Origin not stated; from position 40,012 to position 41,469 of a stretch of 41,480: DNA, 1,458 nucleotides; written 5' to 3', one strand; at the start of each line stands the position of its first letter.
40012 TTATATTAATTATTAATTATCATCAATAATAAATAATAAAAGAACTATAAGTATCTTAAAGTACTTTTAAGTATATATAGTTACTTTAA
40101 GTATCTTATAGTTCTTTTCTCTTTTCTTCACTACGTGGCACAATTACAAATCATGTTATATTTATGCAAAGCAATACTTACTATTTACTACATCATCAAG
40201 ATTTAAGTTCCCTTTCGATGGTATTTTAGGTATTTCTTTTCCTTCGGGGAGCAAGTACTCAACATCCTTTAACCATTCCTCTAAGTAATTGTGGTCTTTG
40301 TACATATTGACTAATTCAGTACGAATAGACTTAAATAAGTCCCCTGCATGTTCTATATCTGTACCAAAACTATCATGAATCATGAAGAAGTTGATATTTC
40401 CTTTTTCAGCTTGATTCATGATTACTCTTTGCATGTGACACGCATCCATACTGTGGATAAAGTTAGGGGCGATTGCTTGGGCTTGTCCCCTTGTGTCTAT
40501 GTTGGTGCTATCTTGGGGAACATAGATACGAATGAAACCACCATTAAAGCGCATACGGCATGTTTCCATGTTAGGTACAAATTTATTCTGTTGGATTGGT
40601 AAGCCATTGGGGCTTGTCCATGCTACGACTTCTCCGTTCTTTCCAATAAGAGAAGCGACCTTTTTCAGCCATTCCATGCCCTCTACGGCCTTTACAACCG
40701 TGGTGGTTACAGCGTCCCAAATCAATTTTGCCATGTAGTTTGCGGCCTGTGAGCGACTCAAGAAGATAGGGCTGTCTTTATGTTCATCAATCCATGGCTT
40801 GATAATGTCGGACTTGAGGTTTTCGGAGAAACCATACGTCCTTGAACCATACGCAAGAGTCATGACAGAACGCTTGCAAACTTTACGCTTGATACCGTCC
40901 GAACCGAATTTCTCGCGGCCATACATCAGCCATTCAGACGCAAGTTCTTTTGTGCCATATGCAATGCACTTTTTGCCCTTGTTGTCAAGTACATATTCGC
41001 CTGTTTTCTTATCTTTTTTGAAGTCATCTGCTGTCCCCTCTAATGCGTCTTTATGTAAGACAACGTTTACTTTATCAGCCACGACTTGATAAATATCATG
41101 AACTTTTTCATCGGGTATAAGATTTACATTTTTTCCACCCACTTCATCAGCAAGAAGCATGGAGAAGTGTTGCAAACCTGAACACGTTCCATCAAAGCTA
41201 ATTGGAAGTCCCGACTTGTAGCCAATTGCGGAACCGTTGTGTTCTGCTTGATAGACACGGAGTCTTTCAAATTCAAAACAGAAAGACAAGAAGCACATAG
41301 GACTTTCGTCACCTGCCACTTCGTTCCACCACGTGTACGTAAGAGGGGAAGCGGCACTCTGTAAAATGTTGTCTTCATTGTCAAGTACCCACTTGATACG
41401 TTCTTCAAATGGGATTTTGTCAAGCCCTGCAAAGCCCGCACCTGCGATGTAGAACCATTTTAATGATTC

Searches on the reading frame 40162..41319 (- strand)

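Call 22: search_protein_families(library=pfam, proteins=[window:40162-41319:-], max_evalue=0.001)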
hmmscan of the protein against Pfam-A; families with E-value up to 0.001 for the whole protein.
window:40162-41319:- (385 aa): 1 family
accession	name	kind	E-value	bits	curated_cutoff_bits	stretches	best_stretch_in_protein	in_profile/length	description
PF00940.24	RNA_pol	-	1.6e-76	258.4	22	1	4-354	57-369/448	DNA-dependent RNA polymerase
